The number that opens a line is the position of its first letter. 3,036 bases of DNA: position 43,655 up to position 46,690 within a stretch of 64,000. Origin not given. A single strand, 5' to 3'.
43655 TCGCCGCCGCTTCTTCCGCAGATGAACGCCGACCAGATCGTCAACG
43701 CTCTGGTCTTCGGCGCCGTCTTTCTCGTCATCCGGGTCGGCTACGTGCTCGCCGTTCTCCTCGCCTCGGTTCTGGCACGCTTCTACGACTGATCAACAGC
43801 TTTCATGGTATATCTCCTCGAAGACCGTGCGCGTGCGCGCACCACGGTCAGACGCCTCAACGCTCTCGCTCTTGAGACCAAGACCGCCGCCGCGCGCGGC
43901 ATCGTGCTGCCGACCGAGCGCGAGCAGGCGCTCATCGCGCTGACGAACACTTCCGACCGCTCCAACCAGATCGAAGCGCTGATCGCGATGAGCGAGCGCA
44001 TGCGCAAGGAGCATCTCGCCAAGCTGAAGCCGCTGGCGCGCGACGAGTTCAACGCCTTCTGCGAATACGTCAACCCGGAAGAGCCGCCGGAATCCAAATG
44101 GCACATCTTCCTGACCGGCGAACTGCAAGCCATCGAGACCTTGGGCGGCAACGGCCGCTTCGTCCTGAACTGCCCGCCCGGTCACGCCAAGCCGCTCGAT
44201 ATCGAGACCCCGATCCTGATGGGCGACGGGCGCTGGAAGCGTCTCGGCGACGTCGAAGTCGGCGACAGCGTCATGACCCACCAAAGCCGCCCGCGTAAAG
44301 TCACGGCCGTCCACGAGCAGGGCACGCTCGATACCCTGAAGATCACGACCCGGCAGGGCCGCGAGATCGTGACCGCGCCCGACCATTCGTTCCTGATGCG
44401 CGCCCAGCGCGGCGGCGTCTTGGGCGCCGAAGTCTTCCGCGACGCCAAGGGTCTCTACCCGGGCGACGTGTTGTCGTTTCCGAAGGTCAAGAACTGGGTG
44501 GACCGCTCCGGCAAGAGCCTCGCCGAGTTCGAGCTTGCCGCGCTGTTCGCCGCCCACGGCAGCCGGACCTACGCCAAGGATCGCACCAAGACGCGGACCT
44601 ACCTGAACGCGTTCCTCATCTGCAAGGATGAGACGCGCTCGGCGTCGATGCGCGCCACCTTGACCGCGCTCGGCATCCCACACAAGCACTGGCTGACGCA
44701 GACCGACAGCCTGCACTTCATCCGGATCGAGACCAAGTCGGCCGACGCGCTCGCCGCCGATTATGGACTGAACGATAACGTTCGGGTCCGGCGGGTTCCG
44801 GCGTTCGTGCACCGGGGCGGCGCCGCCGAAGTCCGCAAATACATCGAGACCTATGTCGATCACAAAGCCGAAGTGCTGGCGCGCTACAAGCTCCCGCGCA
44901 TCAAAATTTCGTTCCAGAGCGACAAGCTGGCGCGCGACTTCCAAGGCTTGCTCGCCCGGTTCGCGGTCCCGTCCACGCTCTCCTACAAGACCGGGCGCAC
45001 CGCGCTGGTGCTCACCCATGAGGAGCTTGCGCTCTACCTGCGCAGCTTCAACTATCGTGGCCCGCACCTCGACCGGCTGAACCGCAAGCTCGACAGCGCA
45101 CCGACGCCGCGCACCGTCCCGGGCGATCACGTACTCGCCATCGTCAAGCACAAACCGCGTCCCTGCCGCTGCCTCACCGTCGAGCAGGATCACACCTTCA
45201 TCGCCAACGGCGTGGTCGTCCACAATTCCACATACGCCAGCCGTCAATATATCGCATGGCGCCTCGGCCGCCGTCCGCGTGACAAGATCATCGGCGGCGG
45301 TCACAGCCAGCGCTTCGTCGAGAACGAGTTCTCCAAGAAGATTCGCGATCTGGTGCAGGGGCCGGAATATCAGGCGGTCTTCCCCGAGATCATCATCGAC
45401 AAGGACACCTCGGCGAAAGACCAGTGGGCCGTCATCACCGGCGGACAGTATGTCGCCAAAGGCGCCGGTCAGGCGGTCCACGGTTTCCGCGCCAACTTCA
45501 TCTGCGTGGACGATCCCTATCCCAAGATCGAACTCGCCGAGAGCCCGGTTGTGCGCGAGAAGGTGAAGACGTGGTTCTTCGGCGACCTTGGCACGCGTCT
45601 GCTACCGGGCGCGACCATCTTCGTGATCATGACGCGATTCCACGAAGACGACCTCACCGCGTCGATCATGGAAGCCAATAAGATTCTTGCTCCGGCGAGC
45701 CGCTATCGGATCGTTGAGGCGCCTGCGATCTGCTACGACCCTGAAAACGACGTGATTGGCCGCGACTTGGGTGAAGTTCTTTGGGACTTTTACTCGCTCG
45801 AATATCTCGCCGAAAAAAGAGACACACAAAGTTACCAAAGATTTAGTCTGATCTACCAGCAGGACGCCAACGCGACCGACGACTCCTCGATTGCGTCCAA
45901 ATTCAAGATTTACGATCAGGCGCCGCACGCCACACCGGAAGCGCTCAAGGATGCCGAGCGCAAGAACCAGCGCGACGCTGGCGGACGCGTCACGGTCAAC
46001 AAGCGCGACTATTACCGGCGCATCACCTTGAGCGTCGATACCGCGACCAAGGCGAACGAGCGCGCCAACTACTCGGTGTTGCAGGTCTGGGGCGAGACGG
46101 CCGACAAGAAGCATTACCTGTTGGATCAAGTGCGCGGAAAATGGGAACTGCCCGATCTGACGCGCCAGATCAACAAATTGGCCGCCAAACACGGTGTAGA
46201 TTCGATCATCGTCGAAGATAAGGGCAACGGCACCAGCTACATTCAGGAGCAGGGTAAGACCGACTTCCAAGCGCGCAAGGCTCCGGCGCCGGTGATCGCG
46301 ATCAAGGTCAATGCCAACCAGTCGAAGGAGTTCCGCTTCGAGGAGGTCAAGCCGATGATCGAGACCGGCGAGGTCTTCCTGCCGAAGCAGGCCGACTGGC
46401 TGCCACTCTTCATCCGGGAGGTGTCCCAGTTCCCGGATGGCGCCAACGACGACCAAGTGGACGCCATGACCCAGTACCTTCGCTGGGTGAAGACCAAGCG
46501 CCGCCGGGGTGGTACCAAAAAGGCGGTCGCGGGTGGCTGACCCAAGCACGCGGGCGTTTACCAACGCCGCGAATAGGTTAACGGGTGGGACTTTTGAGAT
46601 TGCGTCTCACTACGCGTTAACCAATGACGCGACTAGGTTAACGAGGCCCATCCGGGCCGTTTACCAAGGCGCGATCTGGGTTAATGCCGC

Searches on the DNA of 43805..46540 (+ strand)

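Call 26: search_dna_similar(query=window:43805-46540:+, collection=phages, mode=distant, max_rows=30)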
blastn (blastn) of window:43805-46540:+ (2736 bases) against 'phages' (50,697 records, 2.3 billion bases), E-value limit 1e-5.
Records with a match: 56; places in all: 82; records where one place covers at least 80% of the query: 0.
Best place of each record, by identity: 60-80% 56.
By first word of the organism name: Caulobacter 39; Brevundimonas 8; Bertelyvirus 2; Erythrobacter 2; Sphingobium 2; Citromicrobium 1; Microcystis 1; Rhodobacter 1.
By host as written in the record: Caulobacter vibrioides CB15 22; Caulobacter crescentus 6; Caulobacter crescentus NA1000 6; Caulobacter vibrioides 6; Brevundimonas pondensis LVF1 6; Sphingobium sp. IP1 2; Caulobacter crescentus CB15 1; Brevundimonas pondensis EIF1 1; and 6 more.
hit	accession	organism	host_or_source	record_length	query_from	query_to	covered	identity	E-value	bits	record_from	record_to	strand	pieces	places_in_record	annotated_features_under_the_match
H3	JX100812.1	Caulobacter virus Magneto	Caulobacter crescentus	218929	205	2697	64%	71.6%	1e-168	852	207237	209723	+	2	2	intein-containing putative terminase large subunit precursor | terminase large subunit | intein | right and left terminal repeat sequences and all genes contained ...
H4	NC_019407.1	Caulobacter virus Magneto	Caulobacter crescentus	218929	205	2697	64%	71.6%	1e-168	852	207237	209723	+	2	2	terminase large subunit (x2) | intein | right and left terminal repeat sequences and all genes contained ...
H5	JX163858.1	Caulobacter phage phiCbK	Caulobacter crescentus CB15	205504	205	2697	63%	71.6%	5e-168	850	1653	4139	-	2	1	large terminase subunit TerL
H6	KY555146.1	Caulobacter phage Ccr32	Caulobacter crescentus NA1000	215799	205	2697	63%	71.6%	5e-168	850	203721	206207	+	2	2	terminase large subunit | right and left terminal repeat sequences and all genes contained ...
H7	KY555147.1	Caulobacter phage Ccr34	Caulobacter crescentus NA1000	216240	205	2697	63%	71.6%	5e-168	850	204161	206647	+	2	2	terminase large subunit | right and left terminal repeat sequences and all genes contained ...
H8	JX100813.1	Caulobacter phage phiCbK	Caulobacter vibrioides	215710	205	2697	63%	71.6%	5e-168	850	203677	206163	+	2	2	intein-containing putative terminase large subunit precursor | terminase large subunit | intein | right and left terminal repeat sequences and all genes contained ...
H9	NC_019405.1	Caulobacter phage phiCbK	Caulobacter vibrioides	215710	205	2697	63%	71.6%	5e-168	850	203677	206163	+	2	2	terminase large subunit (x2) | intein | right and left terminal repeat sequences and all genes contained ...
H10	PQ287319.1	Caulobacter phage S2L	Caulobacter vibrioides CB15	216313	205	2697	63%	71.6%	5e-168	850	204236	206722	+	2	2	terminase large subunit (x2)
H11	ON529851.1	Brevundimonas phage vB_BpoS-Marchewka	Brevundimonas pondensis LVF1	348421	163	2688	64%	70.4%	7e-135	739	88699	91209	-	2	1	terminase large subunit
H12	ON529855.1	Brevundimonas phage vB_BpoS-Domovoi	Brevundimonas pondensis EIF1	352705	163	2688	64%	70.4%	1e-137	739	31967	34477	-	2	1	terminase large subunit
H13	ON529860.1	Brevundimonas phage vB_BpoS-Papperlapapp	Brevundimonas pondensis LVF1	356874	163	2688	64%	70.4%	1e-137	739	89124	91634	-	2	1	terminase large subunit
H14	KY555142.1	Caulobacter phage Ccr10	Caulobacter crescentus NA1000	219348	205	2697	63%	71.5%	5e-168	845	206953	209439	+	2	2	hypothetical protein | right and left terminal repeat sequences and all genes contained ...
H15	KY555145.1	Caulobacter phage Ccr29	Caulobacter crescentus NA1000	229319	205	2697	63%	71.5%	5e-168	845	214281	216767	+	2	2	terminase large subunit | right and left terminal repeat sequences and all genes contained ...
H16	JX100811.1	Caulobacter virus Karma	Caulobacter crescentus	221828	205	2697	63%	71.5%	1e-169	845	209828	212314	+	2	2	intein-containing putative terminase large subunit precursor | terminase large subunit | intein | right and left terminal repeat sequences and all genes contained ...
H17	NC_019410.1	Caulobacter virus Karma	Caulobacter crescentus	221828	205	2697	63%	71.5%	1e-169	845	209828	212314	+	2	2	terminase large subunit (x2) | intein | right and left terminal repeat sequences and all genes contained ...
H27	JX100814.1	Caulobacter phage CcrRogue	Caulobacter vibrioides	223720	220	2697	63%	70.3%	3e-139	754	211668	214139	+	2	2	intein-containing putative terminase large subunit precursor | terminase large subunit | intein | right and left terminal repeat sequences and all genes contained ...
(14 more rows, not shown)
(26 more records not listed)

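Call 88: get_annotated_region(hit=H8, flank=500)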
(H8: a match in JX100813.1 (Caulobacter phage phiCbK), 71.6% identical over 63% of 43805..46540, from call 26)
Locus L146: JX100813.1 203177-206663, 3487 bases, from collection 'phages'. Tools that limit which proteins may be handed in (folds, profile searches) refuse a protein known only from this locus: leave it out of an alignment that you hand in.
description: Caulobacter phage phiCbK, complete genome.
organism: Caulobacter phage phiCbK (NCBI taxid 2927985)
taxonomy: Viruses; Duplodnaviria; Heunggongvirae; Uroviricota; Caudoviricetes; Dolichocephalovirinae; Shapirovirus; Shapirovirus cbk
host: Caulobacter vibrioides; source: -; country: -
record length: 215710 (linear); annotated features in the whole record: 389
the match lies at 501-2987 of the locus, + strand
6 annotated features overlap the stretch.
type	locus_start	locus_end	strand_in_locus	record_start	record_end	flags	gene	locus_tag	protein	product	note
CDS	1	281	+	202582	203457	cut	-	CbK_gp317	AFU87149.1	terminase small subunit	-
CDS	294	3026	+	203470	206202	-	-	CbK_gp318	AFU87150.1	intein-containing putative terminase large subunit precursor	TerL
mat_peptide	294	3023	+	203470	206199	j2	-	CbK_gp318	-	terminase large subunit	-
mat_peptide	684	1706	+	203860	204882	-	-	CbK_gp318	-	intein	-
repeat_region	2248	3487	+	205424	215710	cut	-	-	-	-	right and left terminal repeat sequences and all genes contained within are identical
CDS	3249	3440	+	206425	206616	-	-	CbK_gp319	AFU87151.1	hypothetical protein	-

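Call 89: get_annotated_region(hit=H27, flank=500)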
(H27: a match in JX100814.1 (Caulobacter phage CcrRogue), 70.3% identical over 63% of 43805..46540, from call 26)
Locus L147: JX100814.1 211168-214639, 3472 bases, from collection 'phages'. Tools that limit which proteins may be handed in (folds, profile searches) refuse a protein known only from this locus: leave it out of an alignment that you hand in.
description: Caulobacter phage CcrRogue, complete genome.
organism: Caulobacter phage CcrRogue (NCBI taxid 2927986)
taxonomy: Viruses; Duplodnaviria; Heunggongvirae; Uroviricota; Caudoviricetes; Dolichocephalovirinae; Poindextervirus; Poindextervirus rogue
host: Caulobacter vibrioides; source: surface water; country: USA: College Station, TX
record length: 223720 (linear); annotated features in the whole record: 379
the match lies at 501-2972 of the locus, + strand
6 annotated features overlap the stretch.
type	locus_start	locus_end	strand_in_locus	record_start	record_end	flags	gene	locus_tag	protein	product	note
CDS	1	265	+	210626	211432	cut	-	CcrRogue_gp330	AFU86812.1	terminase small subunit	-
CDS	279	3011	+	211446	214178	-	-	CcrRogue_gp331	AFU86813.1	intein-containing putative terminase large subunit precursor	TerL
mat_peptide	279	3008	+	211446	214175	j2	-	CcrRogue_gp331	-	terminase large subunit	-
mat_peptide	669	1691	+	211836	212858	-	-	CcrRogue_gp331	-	intein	-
repeat_region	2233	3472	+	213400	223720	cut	-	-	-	-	right and left terminal repeat sequences and all genes contained within are identical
CDS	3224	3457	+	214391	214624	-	-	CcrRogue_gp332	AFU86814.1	hypothetical protein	-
